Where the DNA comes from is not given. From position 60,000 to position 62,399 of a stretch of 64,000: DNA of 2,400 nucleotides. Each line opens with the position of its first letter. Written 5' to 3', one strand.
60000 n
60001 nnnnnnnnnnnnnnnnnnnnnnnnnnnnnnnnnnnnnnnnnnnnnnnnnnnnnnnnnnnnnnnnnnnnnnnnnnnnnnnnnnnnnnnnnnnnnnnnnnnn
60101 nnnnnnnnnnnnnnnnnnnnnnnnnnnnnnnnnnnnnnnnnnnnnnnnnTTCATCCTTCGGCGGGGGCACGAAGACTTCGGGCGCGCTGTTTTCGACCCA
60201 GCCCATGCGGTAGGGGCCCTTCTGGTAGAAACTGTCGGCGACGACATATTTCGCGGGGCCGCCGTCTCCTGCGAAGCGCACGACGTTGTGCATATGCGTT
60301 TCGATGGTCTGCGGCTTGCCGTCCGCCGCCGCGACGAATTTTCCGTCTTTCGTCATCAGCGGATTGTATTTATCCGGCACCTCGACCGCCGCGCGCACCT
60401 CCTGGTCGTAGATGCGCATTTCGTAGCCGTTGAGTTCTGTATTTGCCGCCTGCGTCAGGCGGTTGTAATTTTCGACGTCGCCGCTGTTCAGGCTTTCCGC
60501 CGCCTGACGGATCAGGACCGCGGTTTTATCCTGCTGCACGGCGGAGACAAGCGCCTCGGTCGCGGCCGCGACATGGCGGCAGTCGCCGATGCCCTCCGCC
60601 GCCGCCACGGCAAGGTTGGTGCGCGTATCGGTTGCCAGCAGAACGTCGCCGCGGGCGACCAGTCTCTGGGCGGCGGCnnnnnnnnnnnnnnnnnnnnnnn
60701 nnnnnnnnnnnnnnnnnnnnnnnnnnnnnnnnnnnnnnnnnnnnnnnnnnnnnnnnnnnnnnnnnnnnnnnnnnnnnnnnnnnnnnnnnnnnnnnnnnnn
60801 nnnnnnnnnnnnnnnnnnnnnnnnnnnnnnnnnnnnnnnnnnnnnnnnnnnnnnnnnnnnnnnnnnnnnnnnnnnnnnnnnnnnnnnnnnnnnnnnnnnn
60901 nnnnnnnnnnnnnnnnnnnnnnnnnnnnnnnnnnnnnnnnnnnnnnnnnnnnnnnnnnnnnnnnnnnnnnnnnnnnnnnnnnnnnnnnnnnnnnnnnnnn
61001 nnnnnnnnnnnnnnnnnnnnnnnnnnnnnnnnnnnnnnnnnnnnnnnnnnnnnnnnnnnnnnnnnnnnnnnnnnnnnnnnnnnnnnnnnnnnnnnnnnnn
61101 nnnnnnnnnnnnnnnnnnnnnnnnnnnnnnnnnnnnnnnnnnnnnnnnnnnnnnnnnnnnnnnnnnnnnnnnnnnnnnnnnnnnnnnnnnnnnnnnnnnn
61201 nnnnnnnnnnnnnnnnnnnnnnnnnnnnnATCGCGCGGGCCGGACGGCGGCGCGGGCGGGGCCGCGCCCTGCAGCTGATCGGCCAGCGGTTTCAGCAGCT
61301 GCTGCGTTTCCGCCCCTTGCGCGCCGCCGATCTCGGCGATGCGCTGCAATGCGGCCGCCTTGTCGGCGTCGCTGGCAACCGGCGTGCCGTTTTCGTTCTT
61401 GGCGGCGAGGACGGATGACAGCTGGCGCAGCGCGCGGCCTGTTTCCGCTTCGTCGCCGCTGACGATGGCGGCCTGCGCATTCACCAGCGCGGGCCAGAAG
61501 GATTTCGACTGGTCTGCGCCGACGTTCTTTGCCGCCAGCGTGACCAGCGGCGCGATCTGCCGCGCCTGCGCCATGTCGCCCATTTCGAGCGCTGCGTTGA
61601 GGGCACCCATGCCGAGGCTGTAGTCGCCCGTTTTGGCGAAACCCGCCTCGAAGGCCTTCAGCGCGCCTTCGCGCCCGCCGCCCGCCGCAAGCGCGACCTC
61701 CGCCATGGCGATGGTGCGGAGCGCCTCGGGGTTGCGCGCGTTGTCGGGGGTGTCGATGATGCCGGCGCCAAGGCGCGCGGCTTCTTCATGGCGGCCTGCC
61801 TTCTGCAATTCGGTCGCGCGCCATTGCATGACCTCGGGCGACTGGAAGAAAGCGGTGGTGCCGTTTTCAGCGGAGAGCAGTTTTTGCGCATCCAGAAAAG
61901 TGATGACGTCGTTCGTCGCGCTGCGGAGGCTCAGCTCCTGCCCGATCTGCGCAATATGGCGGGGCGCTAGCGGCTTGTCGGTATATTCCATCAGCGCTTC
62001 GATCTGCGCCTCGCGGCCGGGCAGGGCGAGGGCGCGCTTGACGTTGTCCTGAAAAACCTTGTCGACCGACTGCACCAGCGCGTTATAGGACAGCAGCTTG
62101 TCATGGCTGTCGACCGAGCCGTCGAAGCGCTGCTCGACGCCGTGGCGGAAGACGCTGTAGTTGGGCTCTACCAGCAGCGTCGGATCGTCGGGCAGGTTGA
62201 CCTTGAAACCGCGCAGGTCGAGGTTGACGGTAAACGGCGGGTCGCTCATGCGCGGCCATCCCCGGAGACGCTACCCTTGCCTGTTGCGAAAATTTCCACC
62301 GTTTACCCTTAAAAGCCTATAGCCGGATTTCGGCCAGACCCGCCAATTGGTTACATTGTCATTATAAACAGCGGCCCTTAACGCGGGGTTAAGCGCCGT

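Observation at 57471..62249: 1592-aa multidomain effector-like protein bracketed by ankyrin-repeat genes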

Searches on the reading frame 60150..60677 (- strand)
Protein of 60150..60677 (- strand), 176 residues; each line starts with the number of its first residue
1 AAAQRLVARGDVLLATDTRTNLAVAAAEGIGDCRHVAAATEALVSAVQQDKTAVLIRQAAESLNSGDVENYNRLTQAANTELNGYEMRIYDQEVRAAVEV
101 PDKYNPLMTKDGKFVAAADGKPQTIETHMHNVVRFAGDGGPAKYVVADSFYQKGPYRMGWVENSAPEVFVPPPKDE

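Call 70: search_solved_structures(query=A8, max_evalue=10, show_alignments=3)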
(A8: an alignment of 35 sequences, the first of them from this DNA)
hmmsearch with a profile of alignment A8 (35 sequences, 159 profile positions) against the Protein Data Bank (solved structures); distinct sequences matched with E-value up to 10: 7.
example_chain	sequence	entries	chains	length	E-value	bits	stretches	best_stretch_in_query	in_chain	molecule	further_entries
5h7b_A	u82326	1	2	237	0.011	18.8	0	37-85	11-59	Immunoglobulin G-binding protein A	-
5h7a_C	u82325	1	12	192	0.015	18.3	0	37-85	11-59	Immunoglobulin G-binding protein A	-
5h79_D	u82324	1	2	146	0.039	17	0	37-85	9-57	Immunoglobulin G-binding protein A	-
4gwp_C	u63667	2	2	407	0.71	12.9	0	37-83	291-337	Mediator of RNA polymerase II transcription subunit 8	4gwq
29sb_A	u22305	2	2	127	1.1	12.3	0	47-75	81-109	KABLE2.5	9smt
8zrn_B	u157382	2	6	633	1.4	11.9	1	24-88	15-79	Neuronal acetylcholine receptor subunit beta-4,Soluble cytochrome b562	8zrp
9qu4_A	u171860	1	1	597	2.2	11.3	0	37-84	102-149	Immunoglobulin G-binding protein A,Choline/ethanolamine transporter FLVCR2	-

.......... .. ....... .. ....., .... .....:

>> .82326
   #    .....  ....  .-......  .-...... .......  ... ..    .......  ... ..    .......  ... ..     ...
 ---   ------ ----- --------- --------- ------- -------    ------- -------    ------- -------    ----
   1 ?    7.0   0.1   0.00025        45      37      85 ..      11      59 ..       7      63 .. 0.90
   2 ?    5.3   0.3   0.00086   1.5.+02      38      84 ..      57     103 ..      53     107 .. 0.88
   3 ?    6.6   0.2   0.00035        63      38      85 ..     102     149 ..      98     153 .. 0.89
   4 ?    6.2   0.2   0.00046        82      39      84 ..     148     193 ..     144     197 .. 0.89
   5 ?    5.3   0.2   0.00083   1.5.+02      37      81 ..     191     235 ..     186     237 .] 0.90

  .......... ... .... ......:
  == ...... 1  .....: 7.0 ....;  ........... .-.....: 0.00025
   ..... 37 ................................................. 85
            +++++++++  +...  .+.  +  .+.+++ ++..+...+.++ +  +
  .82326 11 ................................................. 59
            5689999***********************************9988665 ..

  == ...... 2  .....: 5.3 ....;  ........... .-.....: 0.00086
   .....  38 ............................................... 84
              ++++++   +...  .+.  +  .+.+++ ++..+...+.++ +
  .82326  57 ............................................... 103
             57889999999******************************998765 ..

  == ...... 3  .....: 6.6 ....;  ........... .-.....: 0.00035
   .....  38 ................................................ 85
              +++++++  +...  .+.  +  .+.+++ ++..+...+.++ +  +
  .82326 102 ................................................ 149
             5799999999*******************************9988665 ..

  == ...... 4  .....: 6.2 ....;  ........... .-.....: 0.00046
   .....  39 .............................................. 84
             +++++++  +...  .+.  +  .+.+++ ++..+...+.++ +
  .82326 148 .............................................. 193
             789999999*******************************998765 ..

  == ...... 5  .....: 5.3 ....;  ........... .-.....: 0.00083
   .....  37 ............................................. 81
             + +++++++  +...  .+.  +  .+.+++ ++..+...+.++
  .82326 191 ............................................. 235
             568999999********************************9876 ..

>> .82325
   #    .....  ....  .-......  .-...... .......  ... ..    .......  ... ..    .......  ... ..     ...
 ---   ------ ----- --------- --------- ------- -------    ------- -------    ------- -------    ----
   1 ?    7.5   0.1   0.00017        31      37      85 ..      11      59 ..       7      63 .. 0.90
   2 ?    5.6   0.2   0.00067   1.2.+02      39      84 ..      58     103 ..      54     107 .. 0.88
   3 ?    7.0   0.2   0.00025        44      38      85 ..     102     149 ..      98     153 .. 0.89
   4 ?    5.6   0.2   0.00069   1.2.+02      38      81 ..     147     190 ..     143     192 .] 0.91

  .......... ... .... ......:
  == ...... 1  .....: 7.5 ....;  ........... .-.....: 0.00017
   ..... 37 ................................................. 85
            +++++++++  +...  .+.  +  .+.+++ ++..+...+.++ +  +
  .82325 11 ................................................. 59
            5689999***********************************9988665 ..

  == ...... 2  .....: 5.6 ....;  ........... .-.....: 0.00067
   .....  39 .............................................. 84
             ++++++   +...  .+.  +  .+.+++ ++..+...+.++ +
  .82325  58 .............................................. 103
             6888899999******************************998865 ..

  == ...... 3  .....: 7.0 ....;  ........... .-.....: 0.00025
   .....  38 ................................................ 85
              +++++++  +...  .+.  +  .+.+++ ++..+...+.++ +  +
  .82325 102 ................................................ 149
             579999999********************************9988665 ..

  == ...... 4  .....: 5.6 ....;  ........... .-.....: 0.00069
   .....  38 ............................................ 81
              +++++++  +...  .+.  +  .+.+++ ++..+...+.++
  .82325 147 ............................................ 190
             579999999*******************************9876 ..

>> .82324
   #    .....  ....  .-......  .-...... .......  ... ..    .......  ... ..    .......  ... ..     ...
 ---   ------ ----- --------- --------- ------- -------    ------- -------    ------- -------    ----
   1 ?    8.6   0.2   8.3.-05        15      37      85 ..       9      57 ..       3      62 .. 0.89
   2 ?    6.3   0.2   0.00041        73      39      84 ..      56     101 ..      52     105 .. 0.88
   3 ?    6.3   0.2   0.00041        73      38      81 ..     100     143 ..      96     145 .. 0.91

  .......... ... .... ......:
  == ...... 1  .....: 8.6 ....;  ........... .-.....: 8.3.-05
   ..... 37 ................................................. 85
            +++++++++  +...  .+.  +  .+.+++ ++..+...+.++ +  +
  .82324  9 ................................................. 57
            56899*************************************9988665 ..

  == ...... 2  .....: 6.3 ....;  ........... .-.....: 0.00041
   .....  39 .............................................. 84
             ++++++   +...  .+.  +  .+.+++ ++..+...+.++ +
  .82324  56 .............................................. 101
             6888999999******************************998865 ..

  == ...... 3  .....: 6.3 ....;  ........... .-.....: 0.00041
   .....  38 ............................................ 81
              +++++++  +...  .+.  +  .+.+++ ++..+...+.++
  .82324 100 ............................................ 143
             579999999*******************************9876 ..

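Call 71: search_protein_families(library=pfam, alignment_id=A8, max_evalue=1)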
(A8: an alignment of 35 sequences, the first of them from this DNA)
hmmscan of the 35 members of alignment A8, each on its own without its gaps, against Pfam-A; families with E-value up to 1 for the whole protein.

A. member 1, seq(176 aa): 5 families
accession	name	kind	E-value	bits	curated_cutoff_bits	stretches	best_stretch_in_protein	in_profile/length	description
PF19637.4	DUF6140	-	0.027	14.9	27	1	97-118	24-47/69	Family of unknown function (DUF6140)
PF13646.12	HEAT_2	-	0.082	13.6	27.7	1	14-78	8-71/88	HEAT repeats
PF11080.13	GhoS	-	0.21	12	21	1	18-69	31-82/94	Endoribonuclease GhoS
PF11299.13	DUF3100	-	0.25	11.2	27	1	14-62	162-210/235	Protein of unknown function (DUF3100)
PF21790.3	OGG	-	0.26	11.4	27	1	4-82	35-118/201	Putative 8-oxoguanine DNA glycosylase OGG-like protein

B. families by the number of members that match (of 35 scanned): 28 families (the first 25 are shown)
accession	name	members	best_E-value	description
PF13646.12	HEAT_2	2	0.021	HEAT repeats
PF07071.17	KDGP_aldolase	2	0.049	KDGP aldolase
PF20027.4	DUF6435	1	0.0097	Family of unknown function (DUF6435)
PF12445.13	FliC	1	0.011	Flagellin protein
PF19637.4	DUF6140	1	0.027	Family of unknown function (DUF6140)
PF05120.17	GvpG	1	0.033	Gas vesicle protein G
PF09959.14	DUF2193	1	0.035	Uncharacterized protein conserved in archaea (DUF2193)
PF25082.1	GIPC1_GH2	1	0.048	GIPC1-3 GH2 domain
PF13429.12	TPR_15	1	0.052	Tetratricopeptide repeat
PF15353.11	HECA_N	1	0.059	Headcase N-terminal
PF20271.3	CATASP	1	0.064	CATRA-Associated Small Protein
PF01432.26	Peptidase_M3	1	0.074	Peptidase family M3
PF25155.1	NTF2_YvbJ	1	0.078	YvbJ NTF2-like domain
PF06303.17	MatP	1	0.092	MatP N-terminal domain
PF19091.5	DUF5779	1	0.1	Family of unknown function (DUF5779)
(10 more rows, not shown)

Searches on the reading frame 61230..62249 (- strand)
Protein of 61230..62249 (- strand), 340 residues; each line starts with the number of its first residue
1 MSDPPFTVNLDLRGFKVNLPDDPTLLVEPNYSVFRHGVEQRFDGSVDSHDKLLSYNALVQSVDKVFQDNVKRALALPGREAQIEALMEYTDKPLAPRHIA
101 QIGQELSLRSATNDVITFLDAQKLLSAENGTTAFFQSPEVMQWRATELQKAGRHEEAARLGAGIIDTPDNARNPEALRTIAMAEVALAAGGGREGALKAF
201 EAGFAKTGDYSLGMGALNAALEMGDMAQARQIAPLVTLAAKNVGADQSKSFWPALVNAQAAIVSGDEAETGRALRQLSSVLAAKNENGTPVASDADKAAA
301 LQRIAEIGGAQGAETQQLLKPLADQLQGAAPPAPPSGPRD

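Call 14: search_protein_families(library=pfam, proteins=[window:61230-62249:-], max_evalue=10)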
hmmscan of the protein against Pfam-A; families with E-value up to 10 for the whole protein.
window:61230-62249:- (340 aa): 1 family
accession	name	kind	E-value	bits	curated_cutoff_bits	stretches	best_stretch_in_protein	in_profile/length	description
PF09632.15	Rac1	-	0.1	12.2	25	1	44-80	51-86/297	Rac1-binding domain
